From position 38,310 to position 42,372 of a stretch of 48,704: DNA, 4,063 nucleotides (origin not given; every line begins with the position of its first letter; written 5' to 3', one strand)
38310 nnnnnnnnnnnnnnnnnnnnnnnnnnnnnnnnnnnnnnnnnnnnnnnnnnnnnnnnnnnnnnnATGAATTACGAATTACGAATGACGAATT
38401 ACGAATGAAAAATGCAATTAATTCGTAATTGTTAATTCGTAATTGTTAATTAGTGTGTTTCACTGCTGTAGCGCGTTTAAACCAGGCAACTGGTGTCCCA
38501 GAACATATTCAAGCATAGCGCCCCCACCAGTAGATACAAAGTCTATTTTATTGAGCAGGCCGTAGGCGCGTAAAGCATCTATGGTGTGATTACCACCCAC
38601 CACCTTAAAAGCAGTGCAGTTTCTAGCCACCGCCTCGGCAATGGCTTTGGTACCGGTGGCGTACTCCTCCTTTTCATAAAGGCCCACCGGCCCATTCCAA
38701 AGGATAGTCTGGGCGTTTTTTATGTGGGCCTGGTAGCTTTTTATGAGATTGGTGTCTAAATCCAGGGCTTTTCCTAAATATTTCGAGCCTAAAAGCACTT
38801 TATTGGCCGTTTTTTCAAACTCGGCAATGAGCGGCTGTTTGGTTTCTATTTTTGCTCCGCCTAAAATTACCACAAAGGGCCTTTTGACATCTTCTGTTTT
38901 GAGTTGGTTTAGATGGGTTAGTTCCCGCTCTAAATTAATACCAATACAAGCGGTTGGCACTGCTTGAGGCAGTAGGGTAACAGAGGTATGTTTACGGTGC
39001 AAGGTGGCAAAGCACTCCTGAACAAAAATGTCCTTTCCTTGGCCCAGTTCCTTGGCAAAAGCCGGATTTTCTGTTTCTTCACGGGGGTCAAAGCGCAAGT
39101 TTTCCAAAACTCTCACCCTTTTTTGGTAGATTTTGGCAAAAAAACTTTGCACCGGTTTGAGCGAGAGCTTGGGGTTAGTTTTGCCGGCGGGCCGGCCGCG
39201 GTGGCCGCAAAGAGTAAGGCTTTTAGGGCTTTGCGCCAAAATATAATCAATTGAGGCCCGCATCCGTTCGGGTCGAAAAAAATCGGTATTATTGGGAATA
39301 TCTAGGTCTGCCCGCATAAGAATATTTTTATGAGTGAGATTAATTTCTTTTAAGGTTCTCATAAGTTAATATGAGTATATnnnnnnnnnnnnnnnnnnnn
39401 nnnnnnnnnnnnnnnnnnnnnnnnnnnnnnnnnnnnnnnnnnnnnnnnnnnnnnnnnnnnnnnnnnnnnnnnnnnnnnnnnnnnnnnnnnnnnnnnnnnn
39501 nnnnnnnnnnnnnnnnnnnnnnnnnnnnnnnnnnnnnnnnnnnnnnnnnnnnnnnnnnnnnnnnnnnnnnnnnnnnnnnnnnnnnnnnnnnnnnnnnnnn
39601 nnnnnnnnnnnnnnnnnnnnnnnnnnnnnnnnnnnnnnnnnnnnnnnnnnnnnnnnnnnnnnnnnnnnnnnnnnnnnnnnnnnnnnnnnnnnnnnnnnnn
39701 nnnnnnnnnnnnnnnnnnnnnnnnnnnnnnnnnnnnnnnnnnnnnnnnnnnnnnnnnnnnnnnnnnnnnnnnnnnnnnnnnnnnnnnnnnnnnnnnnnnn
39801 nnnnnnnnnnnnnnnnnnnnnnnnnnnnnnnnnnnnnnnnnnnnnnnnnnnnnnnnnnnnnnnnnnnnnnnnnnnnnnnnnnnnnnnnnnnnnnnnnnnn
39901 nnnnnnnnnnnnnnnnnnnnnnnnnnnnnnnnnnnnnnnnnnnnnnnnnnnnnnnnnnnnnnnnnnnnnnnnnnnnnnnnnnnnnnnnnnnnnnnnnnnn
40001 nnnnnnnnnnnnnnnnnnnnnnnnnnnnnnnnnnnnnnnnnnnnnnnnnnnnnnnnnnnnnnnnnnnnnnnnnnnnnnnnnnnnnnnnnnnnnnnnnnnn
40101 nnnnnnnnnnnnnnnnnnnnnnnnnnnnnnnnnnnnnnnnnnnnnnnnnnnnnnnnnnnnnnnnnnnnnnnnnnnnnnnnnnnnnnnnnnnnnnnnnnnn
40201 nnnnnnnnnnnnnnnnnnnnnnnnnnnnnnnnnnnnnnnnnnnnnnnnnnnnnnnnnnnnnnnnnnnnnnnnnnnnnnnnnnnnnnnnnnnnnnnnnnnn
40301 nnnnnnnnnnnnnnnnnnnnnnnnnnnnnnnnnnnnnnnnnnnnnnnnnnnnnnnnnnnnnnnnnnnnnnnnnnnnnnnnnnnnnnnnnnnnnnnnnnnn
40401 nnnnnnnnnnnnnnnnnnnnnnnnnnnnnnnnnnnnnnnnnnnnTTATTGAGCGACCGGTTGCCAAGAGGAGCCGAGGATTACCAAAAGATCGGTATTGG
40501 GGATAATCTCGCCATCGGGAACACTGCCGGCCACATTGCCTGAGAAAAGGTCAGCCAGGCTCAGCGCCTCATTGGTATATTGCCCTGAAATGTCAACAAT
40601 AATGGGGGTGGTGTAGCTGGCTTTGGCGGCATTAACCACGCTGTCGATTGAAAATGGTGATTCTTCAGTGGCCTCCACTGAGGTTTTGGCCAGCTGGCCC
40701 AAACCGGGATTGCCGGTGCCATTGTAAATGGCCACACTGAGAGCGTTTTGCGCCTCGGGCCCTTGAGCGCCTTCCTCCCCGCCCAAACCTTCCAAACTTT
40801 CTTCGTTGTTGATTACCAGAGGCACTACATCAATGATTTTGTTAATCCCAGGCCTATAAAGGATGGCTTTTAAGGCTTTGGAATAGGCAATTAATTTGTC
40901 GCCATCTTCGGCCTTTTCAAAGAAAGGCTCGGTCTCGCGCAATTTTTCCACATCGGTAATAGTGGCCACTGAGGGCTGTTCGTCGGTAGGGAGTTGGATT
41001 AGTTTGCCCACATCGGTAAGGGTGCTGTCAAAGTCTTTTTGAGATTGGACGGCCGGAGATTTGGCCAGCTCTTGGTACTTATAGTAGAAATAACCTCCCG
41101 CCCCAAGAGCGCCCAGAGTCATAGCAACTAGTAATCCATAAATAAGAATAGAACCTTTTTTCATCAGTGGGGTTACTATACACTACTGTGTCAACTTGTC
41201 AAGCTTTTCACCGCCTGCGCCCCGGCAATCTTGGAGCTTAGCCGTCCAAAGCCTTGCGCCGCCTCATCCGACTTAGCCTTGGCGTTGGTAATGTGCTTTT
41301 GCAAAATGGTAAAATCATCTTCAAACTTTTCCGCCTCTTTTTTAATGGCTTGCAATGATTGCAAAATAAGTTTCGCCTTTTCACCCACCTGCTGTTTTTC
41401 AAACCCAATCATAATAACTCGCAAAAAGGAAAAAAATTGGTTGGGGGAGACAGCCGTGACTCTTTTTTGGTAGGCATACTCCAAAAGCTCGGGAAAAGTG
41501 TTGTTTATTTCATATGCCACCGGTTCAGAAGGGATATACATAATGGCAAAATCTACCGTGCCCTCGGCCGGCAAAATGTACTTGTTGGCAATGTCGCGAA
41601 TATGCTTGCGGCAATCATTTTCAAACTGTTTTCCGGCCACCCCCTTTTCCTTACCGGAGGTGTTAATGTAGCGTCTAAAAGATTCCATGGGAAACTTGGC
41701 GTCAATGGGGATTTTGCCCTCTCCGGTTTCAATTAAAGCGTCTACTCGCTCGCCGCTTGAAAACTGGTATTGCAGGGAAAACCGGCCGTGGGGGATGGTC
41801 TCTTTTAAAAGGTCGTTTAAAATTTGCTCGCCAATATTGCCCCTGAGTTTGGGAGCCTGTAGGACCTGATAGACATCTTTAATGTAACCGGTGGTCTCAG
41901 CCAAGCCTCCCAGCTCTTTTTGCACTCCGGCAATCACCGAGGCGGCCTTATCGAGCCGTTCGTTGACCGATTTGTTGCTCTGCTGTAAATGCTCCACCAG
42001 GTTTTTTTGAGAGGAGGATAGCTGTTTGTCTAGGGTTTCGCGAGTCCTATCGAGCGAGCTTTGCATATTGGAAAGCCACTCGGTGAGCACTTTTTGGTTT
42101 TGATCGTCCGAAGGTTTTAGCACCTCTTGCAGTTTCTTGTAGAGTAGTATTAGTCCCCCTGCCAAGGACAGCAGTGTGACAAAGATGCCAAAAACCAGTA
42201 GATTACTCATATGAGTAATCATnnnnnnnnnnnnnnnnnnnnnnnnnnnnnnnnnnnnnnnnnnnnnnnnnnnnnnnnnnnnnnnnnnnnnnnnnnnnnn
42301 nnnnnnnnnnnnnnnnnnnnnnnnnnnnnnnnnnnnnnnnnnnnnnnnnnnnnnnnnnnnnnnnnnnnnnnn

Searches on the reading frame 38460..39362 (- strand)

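Call 68: search_protein_families(library=pfam, proteins=[window:38460-39362:-], max_evalue=0.001)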
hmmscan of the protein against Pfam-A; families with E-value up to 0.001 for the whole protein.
window:38460-39362:- (300 aa): 1 family
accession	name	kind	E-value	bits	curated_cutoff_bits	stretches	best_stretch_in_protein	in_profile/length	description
PF00162.24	PGK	-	1.9e-67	228.4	27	3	198-289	286-378/379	Phosphoglycerate kinase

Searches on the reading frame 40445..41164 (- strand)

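Call 68: search_protein_families(library=pfam, proteins=[window:40445-41164:-], max_evalue=0.001)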
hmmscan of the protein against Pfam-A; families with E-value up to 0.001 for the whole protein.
window:40445-41164:- (239 aa): 1 family
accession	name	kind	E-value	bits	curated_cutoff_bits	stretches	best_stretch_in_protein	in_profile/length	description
PF13399.11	LytR_C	-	4.9e-05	24.6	22.2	1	142-234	2-86/86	LytR cell envelope-related transcriptional attenuator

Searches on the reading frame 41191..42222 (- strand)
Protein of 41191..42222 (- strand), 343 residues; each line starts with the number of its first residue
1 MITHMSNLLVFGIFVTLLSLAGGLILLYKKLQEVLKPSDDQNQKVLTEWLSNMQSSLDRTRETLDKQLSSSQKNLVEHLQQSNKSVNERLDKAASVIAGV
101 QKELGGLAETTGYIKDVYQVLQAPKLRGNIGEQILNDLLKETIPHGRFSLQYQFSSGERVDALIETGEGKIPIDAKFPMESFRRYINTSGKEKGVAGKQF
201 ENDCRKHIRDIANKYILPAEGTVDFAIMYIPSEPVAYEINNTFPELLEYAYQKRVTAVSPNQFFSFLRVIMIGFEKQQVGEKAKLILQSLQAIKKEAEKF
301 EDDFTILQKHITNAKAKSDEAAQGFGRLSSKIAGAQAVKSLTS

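Call 68: search_protein_families(library=pfam, proteins=[window:41191-42222:-], max_evalue=0.001)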
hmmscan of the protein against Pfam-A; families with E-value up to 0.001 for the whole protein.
window:41191-42222:- (343 aa): 1 family
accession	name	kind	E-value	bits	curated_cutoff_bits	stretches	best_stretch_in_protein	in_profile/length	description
PF02646.22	RmuC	-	5.1e-52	177.2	26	1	66-326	1-272/291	RmuC family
